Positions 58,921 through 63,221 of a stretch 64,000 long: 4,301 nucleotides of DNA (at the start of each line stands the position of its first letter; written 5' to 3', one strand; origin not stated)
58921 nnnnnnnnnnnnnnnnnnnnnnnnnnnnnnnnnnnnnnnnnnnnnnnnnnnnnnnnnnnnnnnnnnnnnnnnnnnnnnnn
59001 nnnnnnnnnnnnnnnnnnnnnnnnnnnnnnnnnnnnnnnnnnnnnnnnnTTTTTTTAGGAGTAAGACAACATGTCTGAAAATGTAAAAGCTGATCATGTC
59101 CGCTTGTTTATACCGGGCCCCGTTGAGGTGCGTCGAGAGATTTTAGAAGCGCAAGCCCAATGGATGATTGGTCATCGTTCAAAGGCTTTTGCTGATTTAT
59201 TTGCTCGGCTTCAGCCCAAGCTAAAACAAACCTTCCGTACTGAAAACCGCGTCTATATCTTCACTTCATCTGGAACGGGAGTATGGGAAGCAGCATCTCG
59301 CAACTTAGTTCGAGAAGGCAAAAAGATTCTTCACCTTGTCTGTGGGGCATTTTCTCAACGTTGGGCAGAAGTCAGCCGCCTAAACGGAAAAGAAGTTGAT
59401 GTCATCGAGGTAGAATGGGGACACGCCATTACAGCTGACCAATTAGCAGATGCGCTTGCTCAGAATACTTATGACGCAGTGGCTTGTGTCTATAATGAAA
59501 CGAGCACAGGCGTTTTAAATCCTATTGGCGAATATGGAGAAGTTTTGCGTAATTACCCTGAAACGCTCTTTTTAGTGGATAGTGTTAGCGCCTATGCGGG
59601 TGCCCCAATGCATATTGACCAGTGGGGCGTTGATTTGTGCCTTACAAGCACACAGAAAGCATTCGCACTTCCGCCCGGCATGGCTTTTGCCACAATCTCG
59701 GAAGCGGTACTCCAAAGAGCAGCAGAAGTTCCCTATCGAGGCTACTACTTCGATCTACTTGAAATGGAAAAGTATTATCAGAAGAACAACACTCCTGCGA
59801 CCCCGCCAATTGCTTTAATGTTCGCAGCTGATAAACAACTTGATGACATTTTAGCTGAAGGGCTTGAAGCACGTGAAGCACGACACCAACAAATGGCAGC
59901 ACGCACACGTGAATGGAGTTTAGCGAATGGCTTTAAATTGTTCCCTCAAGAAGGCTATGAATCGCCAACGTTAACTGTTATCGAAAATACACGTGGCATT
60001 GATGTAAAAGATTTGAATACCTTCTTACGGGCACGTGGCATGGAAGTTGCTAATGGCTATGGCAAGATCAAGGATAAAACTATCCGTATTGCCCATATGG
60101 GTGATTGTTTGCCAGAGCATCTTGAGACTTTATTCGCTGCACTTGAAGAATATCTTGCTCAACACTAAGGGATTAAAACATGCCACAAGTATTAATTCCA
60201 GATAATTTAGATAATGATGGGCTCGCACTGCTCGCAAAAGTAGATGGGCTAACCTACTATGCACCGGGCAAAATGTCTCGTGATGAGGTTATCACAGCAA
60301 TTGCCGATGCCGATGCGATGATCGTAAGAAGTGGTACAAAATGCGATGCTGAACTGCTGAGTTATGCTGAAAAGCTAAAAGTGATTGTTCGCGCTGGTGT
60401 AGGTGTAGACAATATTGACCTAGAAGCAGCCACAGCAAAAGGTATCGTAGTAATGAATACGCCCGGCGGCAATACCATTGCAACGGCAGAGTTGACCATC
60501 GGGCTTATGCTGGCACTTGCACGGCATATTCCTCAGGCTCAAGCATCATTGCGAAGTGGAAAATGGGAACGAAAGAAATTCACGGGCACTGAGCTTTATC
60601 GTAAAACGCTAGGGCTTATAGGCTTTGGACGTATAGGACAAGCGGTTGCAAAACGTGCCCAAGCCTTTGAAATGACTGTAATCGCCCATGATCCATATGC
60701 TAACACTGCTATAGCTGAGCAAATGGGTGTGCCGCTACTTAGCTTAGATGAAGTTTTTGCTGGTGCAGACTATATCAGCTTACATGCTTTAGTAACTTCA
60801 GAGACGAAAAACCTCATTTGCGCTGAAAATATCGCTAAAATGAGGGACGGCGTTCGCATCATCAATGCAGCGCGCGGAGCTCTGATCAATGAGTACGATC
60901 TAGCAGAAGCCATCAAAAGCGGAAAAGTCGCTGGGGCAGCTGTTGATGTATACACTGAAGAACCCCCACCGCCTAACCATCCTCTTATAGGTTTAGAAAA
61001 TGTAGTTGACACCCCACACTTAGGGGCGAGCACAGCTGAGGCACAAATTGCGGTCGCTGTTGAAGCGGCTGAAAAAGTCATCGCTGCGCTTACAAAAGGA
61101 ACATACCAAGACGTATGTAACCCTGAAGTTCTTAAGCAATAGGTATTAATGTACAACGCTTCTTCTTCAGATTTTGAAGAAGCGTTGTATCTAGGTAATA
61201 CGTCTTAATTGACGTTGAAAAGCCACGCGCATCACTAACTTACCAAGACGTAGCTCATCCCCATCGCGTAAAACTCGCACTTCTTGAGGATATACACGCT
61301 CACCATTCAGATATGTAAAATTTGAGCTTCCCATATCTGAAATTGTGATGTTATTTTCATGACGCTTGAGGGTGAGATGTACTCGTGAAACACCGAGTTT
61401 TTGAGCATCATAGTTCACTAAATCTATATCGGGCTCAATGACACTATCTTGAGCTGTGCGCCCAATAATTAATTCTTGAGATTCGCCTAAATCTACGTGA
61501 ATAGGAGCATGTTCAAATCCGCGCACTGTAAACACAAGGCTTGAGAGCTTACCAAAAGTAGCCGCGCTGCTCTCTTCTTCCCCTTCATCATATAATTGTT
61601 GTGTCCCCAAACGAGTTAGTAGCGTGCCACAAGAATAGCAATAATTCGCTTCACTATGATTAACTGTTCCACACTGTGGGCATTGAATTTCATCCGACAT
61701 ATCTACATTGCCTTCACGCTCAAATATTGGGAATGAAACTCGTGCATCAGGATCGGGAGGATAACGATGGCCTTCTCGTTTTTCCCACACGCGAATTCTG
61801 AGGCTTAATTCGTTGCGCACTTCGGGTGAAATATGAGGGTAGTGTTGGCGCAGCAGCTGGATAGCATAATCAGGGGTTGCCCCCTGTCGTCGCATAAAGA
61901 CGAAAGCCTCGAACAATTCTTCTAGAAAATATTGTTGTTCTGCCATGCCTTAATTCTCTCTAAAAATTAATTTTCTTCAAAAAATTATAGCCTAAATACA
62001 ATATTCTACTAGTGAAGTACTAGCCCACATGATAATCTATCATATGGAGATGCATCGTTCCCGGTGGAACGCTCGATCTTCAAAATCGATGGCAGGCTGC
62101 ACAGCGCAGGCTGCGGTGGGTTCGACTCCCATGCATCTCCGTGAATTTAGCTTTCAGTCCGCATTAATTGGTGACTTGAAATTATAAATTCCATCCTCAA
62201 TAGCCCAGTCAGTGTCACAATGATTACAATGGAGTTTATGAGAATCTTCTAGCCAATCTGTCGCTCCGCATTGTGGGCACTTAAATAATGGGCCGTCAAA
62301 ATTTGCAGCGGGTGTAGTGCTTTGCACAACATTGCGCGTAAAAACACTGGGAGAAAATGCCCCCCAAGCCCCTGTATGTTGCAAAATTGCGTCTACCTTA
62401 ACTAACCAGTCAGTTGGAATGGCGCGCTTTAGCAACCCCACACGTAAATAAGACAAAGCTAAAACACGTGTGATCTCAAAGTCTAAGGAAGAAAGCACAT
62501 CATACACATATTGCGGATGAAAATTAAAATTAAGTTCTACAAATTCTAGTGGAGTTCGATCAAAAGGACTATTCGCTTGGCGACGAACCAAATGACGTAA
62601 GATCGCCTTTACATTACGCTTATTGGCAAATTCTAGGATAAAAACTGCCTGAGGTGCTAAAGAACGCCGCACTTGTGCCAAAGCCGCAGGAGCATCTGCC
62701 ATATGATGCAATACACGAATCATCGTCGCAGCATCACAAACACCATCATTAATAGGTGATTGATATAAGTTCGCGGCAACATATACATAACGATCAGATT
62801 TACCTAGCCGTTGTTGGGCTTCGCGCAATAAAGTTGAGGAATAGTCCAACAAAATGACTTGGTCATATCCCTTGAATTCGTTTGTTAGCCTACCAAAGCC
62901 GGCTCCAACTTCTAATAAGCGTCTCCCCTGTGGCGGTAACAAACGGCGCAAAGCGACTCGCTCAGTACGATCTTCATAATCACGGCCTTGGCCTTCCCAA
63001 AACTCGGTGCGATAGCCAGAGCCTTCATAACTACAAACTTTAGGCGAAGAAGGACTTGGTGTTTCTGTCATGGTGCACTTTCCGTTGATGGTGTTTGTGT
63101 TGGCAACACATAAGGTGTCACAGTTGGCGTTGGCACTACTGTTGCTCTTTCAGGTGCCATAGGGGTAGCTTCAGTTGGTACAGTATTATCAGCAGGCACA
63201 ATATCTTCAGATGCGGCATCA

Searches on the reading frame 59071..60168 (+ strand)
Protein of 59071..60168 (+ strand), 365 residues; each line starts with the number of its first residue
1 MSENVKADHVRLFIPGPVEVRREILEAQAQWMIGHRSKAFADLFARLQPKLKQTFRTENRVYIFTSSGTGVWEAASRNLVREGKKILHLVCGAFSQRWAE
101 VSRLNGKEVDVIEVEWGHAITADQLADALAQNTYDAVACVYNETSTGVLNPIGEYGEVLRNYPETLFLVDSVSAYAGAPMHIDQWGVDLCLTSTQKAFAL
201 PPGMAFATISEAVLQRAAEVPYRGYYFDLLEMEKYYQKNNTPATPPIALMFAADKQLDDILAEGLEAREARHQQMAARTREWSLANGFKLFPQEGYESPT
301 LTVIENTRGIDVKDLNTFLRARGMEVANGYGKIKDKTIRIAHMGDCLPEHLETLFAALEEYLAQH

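Call 9: search_protein_families(library=pfam, proteins=[window:59071-60168:+], max_evalue=0.001)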
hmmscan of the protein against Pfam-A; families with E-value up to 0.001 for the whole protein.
window:59071-60168:+ (365 aa): 2 families
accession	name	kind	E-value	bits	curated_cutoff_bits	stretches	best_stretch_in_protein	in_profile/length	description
PF00266.25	Aminotran_5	-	1e-29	104.1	21.5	1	28-329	29-338/371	Aminotransferase class-V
PF01212.27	Beta_elim_lyase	-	0.00019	21.3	27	1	22-144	12-136/288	Beta-eliminating lyase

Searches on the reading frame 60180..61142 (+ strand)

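Call 22: search_protein_families(library=pfam, proteins=[window:60180-61142:+], max_evalue=0.01)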
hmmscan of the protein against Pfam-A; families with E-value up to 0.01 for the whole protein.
window:60180-61142:+ (320 aa): 5 families
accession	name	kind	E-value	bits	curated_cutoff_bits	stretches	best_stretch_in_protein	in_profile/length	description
PF02826.25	2-Hacid_dh_C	-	1e-63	214.4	25.1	1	107-282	1-178/178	D-isomer specific 2-hydroxyacid dehydrogenase, NAD binding domain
PF00389.36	2-Hacid_dh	-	1.7e-36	125.3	24.6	1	4-313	1-133/134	D-isomer specific 2-hydroxyacid dehydrogenase, catalytic domain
PF22660.2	RS_preATP-grasp-like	-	0.0045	17.8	27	0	142-227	2-87/98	Ribonucleotide synthetase preATP-grasp domain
PF07991.19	KARI_N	-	0.0048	16.9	20.6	1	140-234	3-97/165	Acetohydroxy acid isomeroreductase, NADPH-binding domain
PF03807.23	F420_oxidored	-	0.0075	17.3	21.6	0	144-198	2-62/94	NADP oxidoreductase coenzyme F420-dependent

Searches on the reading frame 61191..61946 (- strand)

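Call 22: search_protein_families(library=pfam, proteins=[window:61191-61946:-], max_evalue=0.01)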
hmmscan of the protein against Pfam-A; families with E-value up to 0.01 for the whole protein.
window:61191-61946:- (251 aa): 10 families
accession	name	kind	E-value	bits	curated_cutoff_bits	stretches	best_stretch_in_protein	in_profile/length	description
PF00498.31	FHA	-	1.8e-14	54.4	20.7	1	160-235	2-67/67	FHA domain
PF16697.10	Yop-YscD_cpl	-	2e-09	38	33.2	1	172-242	25-91/94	Inner membrane component of T3SS, cytoplasmic domain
PF13248.11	Zn_ribbon_3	-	5.1e-06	26.2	27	1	86-110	2-26/26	zinc-ribbon domain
PF12773.13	DZR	-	1.6e-05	25.4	27.3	1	89-110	1-22/45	Double zinc ribbon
PF24463.1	DUF7577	-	2.2e-05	24.4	28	1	86-107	2-23/27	Domain of unknown function (DUF7577)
PF00641.23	Zn_ribbon_RanBP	-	0.00049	19.7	27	1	88-108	6-26/30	Zn-finger in Ran binding protein and others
PF13240.11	Zn_Ribbon_1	-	0.00053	20.1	25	1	89-108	2-21/23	zinc-ribbon domain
PF10122.14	Zn_ribbon_Com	-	0.0016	18.3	22.9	1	86-101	24-39/52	Mu-like prophage protein Com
PF17032.10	Zn_ribbon_15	-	0.0042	18.3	28.9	1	82-107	48-73/73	zinc-ribbon family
PF12172.15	zf-ChsH2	-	0.0067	16.6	23.2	0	88-107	13-32/37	ChsH2, rubredoxin-like zinc ribbon domain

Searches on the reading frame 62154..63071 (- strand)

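Call 22: search_protein_families(library=pfam, proteins=[window:62154-63071:-], max_evalue=0.01)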
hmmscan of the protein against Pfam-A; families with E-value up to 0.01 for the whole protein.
window:62154-63071:- (305 aa): 6 families
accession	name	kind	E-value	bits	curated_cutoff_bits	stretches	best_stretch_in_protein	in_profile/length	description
PF08241.18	Methyltransf_11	-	5e-15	56.3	21.2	1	53-145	1-94/95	Methyltransferase domain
PF08242.18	Methyltransf_12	-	1.3e-13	52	30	1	53-144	1-98/98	Methyltransferase domain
PF13649.12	Methyltransf_25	-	5.5e-12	46.7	27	1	53-140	2-95/97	Methyltransferase domain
PF13489.12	Methyltransf_23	-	5.9e-11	42.8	27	1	29-153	6-123/164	Methyltransferase domain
PF13847.12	Methyltransf_31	-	3e-07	30.7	27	1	49-156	4-120/145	Methyltransferase domain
PF01209.24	Ubie_methyltran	-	1.7e-05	24.7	20.1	1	48-151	47-157/233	ubiE/COQ5 methyltransferase family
